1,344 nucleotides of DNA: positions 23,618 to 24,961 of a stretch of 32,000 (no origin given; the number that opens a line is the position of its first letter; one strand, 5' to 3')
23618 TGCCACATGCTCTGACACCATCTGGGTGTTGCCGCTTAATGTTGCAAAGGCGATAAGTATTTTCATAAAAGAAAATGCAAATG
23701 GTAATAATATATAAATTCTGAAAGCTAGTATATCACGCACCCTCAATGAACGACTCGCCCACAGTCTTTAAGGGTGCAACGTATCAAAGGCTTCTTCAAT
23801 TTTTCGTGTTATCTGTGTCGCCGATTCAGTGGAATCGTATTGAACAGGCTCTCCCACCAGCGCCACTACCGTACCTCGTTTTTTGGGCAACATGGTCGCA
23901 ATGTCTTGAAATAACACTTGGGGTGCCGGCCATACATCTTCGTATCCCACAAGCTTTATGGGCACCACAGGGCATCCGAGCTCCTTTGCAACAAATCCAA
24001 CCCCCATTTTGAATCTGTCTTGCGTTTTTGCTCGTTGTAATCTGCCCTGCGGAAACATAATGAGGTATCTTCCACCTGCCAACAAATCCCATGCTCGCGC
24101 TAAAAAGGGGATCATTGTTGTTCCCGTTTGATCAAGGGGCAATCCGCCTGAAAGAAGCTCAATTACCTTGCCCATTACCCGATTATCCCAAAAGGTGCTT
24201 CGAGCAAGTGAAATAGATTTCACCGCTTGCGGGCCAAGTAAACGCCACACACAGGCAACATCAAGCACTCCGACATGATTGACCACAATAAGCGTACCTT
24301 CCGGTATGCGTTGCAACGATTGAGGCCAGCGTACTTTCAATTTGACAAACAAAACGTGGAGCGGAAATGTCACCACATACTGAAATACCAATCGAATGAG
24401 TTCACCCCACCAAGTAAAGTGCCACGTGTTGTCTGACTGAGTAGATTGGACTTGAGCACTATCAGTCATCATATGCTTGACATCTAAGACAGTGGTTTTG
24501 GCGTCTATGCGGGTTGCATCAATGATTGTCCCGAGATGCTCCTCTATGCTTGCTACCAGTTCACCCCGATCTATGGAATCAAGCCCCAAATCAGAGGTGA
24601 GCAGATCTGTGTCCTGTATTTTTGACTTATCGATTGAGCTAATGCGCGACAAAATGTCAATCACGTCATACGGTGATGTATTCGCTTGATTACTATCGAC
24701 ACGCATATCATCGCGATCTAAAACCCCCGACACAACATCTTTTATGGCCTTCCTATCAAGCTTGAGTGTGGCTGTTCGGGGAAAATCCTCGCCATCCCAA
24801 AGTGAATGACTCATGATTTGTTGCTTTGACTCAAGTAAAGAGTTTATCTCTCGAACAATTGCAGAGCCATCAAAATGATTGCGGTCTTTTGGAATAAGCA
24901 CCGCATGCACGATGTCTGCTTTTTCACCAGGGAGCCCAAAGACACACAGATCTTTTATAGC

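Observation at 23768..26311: Single polypeptide combining acyl-adenylation, an embedded carrier domain and a PlsC-type acyltransferase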

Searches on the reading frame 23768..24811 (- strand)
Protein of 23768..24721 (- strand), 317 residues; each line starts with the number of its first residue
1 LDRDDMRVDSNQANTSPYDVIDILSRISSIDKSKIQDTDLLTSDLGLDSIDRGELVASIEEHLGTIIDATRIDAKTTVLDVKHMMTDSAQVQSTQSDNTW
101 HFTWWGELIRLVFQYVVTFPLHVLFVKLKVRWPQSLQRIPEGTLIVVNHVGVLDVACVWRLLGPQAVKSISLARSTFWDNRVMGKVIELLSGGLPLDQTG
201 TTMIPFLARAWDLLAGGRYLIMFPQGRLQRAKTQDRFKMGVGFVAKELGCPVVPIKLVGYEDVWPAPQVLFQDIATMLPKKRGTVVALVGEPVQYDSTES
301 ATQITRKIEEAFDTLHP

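Call 27: search_solved_structures(query=window:23768-24712:-, max_evalue=1, show_alignments=2)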
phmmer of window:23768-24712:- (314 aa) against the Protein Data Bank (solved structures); distinct sequences matched with E-value up to 1: 89 (the best 60 are shown).
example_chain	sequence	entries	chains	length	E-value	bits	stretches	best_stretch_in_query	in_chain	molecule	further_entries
3gzl_A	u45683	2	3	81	0.00013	24.5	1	16-70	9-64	Acyl carrier protein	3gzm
2fq0_A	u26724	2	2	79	0.00013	24.5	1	16-70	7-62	acyl carrier protein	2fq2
7ar9_T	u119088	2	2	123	0.00031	23.2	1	14-78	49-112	SDAP1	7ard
7b0n_U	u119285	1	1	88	0.00044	22.8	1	20-74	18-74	Acyl carrier protein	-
9f5x_J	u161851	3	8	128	0.00073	22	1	17-77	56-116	Acyl carrier protein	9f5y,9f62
7ar7_T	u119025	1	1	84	0.00096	21.6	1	17-70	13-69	Acyl carrier protein 1, mitochondrial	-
6gcs_Q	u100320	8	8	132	0.0012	21.3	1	20-74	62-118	ACPM2 SUBUNIT | Acyl carrier protein ACPM2 of NADH:Ubiquinone Oxidoreductase (Complex I)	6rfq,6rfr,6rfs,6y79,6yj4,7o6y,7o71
7ar7_U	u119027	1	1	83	0.0012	21.3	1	17-70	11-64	Acyl carrier protein 2, mitochondrial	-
7a23_k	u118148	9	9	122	0.0022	20.4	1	17-70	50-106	ACPM1 | Acyl carrier protein 1, mitochondrial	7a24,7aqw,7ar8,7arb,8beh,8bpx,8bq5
4dxe_H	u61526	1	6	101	0.0023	20.4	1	17-77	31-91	Acyl carrier protein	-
7a23_e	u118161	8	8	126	0.0031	20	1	17-70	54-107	ACPM2 | Acyl carrier protein 2, mitochondrial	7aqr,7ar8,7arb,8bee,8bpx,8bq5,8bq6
7arc_U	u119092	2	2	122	0.0034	19.8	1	31-80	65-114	SDAP2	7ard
6lvt_A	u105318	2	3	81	0.0037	19.7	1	18-79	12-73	Acyl carrier protein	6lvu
8e73_AB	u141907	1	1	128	0.0048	19.3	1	17-72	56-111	NDUAB1-alpha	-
8b9z_T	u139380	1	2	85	0.011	18.2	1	18-70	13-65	Acyl carrier protein, mitochondrial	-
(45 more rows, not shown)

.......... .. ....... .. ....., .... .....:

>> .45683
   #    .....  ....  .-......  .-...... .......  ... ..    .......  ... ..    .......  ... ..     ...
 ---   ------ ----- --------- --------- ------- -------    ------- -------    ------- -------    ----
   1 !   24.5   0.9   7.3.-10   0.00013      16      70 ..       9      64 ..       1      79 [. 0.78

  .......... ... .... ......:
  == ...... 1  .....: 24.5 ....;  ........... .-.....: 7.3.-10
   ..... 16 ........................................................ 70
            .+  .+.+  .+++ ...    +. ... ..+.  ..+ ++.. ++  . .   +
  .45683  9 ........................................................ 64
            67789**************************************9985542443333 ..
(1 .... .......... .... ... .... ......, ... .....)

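Call 36: search_protein_representatives(protein=window:23768-24721:-)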
Query: 317 residues. Proteins with E-value up to 0.001 (for the whole library): 2260; up to 1e-10: 332; up to 1e-30: 16. The best 150 are listed.
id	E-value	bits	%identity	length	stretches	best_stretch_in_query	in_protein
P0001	2.7e-208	706.7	100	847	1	1-317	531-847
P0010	7.2e-68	245.4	39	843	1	17-312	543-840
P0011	2.9e-63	230.3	41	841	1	17-314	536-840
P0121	4.9e-57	209.9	37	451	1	8-314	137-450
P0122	9.1e-53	195.8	38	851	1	16-313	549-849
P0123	1.1e-50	189.0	37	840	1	14-313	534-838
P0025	8.3e-47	176.3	35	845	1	10-312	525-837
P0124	8.5e-45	169.7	32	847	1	3-315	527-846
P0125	1.9e-44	168.5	35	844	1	12-313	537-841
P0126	4.8e-43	163.9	36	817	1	22-287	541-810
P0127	1.3e-36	142.7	30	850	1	20-313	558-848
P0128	2.8e-36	141.7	32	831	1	9-312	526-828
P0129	1.1e-34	136.5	32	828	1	20-307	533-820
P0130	1.5e-32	129.4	31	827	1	19-315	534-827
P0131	2.0e-32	129.0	32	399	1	24-312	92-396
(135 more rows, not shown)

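Call 53: find_related_loci(query=A3, collection=metagenome_contigs, flank=6000)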
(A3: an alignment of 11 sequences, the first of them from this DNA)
Query A3 (347 aa) in metagenome_contigs; peptide patterns used: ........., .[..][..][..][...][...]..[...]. (x = any residue, [..] = any of these).
598 stretches matched a pattern (row limit reached: there are more); 178 encode a relative of the query (tblastn E <= 1e-3); the best 80 are kept; 80 distinct loci.
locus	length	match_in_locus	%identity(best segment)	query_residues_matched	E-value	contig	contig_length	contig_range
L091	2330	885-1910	39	1-342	3e-75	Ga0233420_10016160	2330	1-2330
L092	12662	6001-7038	33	3-342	3e-65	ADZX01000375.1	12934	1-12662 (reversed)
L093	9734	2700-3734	35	1-345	6e-64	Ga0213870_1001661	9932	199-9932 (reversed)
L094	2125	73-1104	39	2-345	2e-65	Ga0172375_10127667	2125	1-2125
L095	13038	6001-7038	31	1-345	1e-57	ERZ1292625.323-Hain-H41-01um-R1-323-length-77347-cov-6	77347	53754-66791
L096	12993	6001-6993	30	2-337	6e-41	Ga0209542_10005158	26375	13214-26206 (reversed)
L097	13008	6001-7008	28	3-347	8e-37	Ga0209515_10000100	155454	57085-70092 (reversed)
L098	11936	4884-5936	29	3-345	1e-35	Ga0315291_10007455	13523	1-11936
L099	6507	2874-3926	30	3-345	3e-35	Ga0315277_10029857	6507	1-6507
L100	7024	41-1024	28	3-341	1e-34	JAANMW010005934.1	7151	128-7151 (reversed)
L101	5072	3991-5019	26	1-345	2e-34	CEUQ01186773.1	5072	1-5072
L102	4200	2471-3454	28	3-341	1e-34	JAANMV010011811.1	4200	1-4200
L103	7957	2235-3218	28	3-341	1e-34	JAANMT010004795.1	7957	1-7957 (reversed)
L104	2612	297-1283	26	3-341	4e-34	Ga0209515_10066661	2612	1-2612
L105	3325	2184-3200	29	4-345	3e-34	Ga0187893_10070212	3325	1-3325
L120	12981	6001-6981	27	3-341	1e-31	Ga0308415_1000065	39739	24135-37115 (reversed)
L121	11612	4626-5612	29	3-341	1e-31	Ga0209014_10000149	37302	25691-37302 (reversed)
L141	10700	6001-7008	25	5-339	2e-27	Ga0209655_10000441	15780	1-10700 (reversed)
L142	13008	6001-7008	25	5-339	2e-27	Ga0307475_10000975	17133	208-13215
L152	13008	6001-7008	25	5-339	1e-26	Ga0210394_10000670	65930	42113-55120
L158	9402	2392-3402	25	5-339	1e-26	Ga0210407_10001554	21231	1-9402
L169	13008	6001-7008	26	5-339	9e-26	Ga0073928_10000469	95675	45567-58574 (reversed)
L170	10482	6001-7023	25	3-345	3e-25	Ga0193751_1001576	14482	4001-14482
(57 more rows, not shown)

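Call 56: search_protein_families(library=pfam, proteins=[L152:1864-3024:-, L152:2969-4516:-, L120:3530-4549:+, L142:759-1886:+, L141:7026-7892:-, L158:4464-5939:+, L169:8317-9618:-, L170:2660-4519:-, L097:3575-4252:+, L121:901-2184:-], max_evalue=0.001)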
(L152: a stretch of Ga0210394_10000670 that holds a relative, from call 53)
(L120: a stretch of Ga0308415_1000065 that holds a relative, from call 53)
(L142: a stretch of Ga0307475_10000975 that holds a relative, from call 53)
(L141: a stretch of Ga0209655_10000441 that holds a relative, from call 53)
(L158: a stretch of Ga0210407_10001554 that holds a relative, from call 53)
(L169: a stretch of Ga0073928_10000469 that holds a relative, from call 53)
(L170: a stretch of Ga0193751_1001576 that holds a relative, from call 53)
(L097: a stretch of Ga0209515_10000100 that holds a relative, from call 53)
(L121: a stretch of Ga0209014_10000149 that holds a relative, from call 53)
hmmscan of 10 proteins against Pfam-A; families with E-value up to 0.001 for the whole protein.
L152:1864-3024:- (386 aa): 3 families
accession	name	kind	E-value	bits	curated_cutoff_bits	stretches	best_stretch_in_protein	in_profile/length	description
PF00561.26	Abhydrolase_1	-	7.7e-17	62.2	25.8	1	92-353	1-241/245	alpha/beta hydrolase fold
PF12697.13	Abhydrolase_6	-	1.3e-15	59.1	26.3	1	98-363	5-217/217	Alpha/beta hydrolase family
PF12146.15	Hydrolase_4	-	8.4e-10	38.8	27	1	99-198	12-116/239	Serine aminopeptidase, S33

L152:2969-4516:- (515 aa): 7 families
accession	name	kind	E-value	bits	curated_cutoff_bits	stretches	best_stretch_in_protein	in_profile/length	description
PF01593.30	Amino_oxidase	-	1.4e-49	170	19.8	1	50-508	1-441/443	Flavin containing amine oxidoreductase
PF13450.12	NAD_binding_8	-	4e-13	49.9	21.9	1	45-109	1-68/68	NAD(P)-binding Rossmann-like domain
PF01266.30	DAO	-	7.5e-12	45.9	27.9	1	43-135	2-93/353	FAD dependent oxidoreductase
PF00890.30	FAD_binding_2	-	1.6e-06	28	20.4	1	44-88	3-45/414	FAD binding domain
PF07992.20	Pyr_redox_2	-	6.1e-06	26.3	26.1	0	41-74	1-31/291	Pyridine nucleotide-disulphide oxidoreductase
PF12831.13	FAD_oxidored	-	0.00019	21.3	27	1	44-81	3-40/416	FAD dependent oxidoreductase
PF00070.33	Pyr_redox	-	0.00035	21.4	22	0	42-74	1-33/82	Pyridine nucleotide-disulphide oxidoreductase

L120:3530-4549:+ (339 aa): 3 families
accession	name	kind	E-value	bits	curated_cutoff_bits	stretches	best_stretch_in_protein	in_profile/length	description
PF00753.33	Lactamase_B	-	1.4e-31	110.5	22.7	1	123-318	4-196/196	Metallo-beta-lactamase superfamily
PF14597.12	Lactamase_B_5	-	9.6e-07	28.9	28.4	1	211-337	74-199/199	Metallo-beta-lactamase superfamily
PF12706.13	Lactamase_B_2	-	1.4e-05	25.2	27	1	154-196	23-72/200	Beta-lactamase superfamily domain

L142:759-1886:+ (375 aa): 5 families
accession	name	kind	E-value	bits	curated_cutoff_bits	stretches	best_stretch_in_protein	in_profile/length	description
PF13620.12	CarboxypepD_reg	-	1.6e-16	60.8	32.3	1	74-153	1-79/82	Carboxypeptidase regulatory-like domain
PF17210.9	SdrD_B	-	9.4e-08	32.7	29.7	1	81-138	18-75/112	SdrD B-like domain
PF13715.12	CarbopepD_reg_2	-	2.1e-05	24.9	32.2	1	75-162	1-83/88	CarboxypepD_reg-like domain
PF17802.7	SpaA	-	8.3e-05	23.1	23.1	1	84-125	13-56/91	Prealbumin-like fold domain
PF09430.16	EMC7_beta-sandw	-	0.00017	22.2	26.6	1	88-180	8-95/122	ER membrane protein complex subunit 7, beta-sandwich domain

L141:7026-7892:- (288 aa): 1 family
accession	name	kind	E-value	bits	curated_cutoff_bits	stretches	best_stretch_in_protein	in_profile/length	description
PF09335.16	VTT_dom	-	2.6e-10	41.3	33.9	1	144-231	20-111/123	VTT domain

L158:4464-5939:+ (491 aa): 1 family
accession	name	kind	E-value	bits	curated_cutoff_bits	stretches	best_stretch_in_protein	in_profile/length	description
PF04055.27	Radical_SAM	-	2.9e-18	67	29.5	1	173-328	7-142/166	Radical SAM superfamily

L169:8317-9618:- (433 aa): 5 families
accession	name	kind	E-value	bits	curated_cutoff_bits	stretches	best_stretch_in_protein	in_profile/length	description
PF16576.10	HlyD_D23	-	6.4e-18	65.2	30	1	256-377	57-184/214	Barrel-sandwich domain of CusB or HlyD membrane-fusion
PF13437.12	HlyD_3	-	1.4e-17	64.7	22.2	1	305-385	2-84/106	HlyD family secretion protein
PF13533.13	Biotin_lipoyl_2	-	4.6e-12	45.9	29.8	1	76-106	2-32/32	Biotin-lipoyl like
PF00529.27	CusB_dom_1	-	4.7e-09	36.8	26.5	1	53-430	12-87/89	Cation efflux system protein CusB domain 1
PF00364.28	Biotin_lipoyl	-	0.00025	21.2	22.1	0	80-105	48-73/73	Biotin-requiring enzyme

L170:2660-4519:- (619 aa): 0 families

L097:3575-4252:+ (225 aa): 1 family
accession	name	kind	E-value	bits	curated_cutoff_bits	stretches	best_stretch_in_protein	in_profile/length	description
PF00834.25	Ribul_P_3_epim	-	8.4e-33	113.9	21.1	1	4-205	2-198/198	Ribulose-phosphate 3 epimerase family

L121:901-2184:- (427 aa): 3 families
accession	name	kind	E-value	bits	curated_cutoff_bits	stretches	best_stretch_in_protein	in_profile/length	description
PF02770.24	Acyl-CoA_dh_M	-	2.9e-24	85.5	33.3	1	171-265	1-97/97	Acyl-CoA dehydrogenase, middle domain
PF00441.29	Acyl-CoA_dh_1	-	3.5e-21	76.3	22.4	1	277-421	1-149/150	Acyl-CoA dehydrogenase, C-terminal domain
PF02771.21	Acyl-CoA_dh_N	-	1.3e-15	58.2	22.9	1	43-167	2-113/113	Acyl-CoA dehydrogenase, N-terminal domain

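Call 57: predict_structure(alignment_id=A2)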
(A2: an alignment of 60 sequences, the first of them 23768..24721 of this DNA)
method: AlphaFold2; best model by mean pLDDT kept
length: 317 residues; sequences in the alignment: 60
mean_pLDDT: 91.5   pTM: 0.81
mean pLDDT of the five models: 91.5, 90.8, 90.6, 89.5, 85.8
residues with pLDDT >= 90: 264; 70-90: 31; 50-70: 7; < 50: 15
segments of 3 or more residues with pLDDT < 50: 1-15
pLDDT, mean of each block of 10 residues (from residue 1): 43 62 97 98 97 93 88 97 91 74 97 97 98 94 97 96 97 92 95 88 87 96 95 94 96 98 94 93 98 97 98 94
secondary structure, 60 per line:
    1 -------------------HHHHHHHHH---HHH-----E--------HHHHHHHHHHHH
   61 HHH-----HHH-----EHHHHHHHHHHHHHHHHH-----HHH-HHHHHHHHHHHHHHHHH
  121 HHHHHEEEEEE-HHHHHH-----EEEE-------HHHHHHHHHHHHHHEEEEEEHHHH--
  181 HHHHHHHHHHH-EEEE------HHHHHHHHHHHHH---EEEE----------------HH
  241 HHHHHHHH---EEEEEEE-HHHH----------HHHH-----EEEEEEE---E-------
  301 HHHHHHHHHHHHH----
elements in order: H20-28 H49-63 H78-94 H104-125 E126-131 H133-138 E144-147 H155-168 E169-174 H175-178 H181-191 E193-196 H203-215 E219-222 H239-248 E252-258 H260-263 H274-277 E283-289 H301-313

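Call 61: fold_search(model_id=the predicted structure, library=pdb)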
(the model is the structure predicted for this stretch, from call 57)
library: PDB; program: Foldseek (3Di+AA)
matches with E <= 10: 826; with E <= 0.001: 19
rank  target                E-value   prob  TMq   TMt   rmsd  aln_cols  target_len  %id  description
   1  5kym_B                1.6e-08  1.00  0.49  0.65   3.4       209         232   17  Crystal Structure of the 1-acyl-sn-glycerophosphate (LPA) acyltransferase, PlsC, from Thermotoga maritima (released 2017-07-26)
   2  5kym_A                1.7e-07  1.00  0.50  0.64   3.6       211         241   18  Crystal Structure of the 1-acyl-sn-glycerophosphate (LPA) acyltransferase, PlsC, from Thermotoga maritima (released 2017-07-26)
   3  1k30                  2.3e-06  1.00  0.40  0.36   7.7       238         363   13  Crystal Structure Analysis of Squash (Cucurbita moschata) glycerol-3-phosphate (1)-acyltransferase (released 2001-10-31)
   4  7zkq_T                4.9e-06  1.00  0.41  0.37   8.2       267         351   16  Early Pp module assembly intermediate of complex I (released 2022-11-23)
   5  5f2z_C                1.5e-05  1.00  0.35  0.43  18.4       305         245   13  Crystal structure of membrane associated PatA from Mycobacterium smegmatis in complex with palmitate - P21 space group (released 2016-03-09)
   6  5f2z_A                3.0e-05  1.00  0.35  0.44  18.4       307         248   13  Crystal structure of membrane associated PatA from Mycobacterium smegmatis in complex with palmitate - P21 space group (released 2016-03-09)
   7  5oce_B                4.1e-05  1.00  0.35  0.42  18.7       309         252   14  THE MOLECULAR MECHANISM OF SUBSTRATE RECOGNITION AND CATALYSIS OF THE MEMBRANE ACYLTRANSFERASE PatA -- Complex of PatA (released 2017-12-27)
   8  5kn7                  4.4e-05  1.00  0.35  0.35   6.2       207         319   11  Lipid A secondary acyltransferase LpxM from Acinetobacter baumannii (released 2016-09-28)
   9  5knk                  4.4e-05  1.00  0.34  0.33  17.9       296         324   10  Lipid A secondary acyltransferase LpxM from Acinetobacter baumannii with catalytic residue substitution (E127A) (released 2016-09-28)
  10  8e4y                  4.9e-05  1.00  0.47  0.25  11.4       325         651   10  Cryo-EM structure of human glycerol-3-phosphate acyltransferase 1 (GPAT1) in complex with 2-oxohexadecyl-CoA (released 2022-12-21)
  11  5f2z_D                4.9e-05  1.00  0.33  0.40  18.7       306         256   13  Crystal structure of membrane associated PatA from Mycobacterium smegmatis in complex with palmitate - P21 space group (released 2016-03-09)
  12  7ojt_A                7.0e-05  1.00  0.35  0.42  17.0       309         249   13  Crystal structure of unliganded PatA, a membrane associated acyltransferase from Mycobacterium smegmatis (released 2021-10-27)
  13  5f34_C                1.1e-04  1.00  0.34  0.41  18.6       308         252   13  Crystal structure of membrane associated PatA from Mycobacterium smegmatis in complex with S-hexadecyl Coenzyme A - P2 (released 2016-03-09)
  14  5f2z_B                1.3e-04  1.00  0.34  0.41  18.6       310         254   13  Crystal structure of membrane associated PatA from Mycobacterium smegmatis in complex with palmitate - P21 space group (released 2016-03-09)
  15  5f2t_B                2.0e-04  1.00  0.35  0.41  18.7       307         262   13  Crystal structure of membrane associated PatA from Mycobacterium smegmatis in complex with palmitate - C 2 space group (released 2016-03-09)
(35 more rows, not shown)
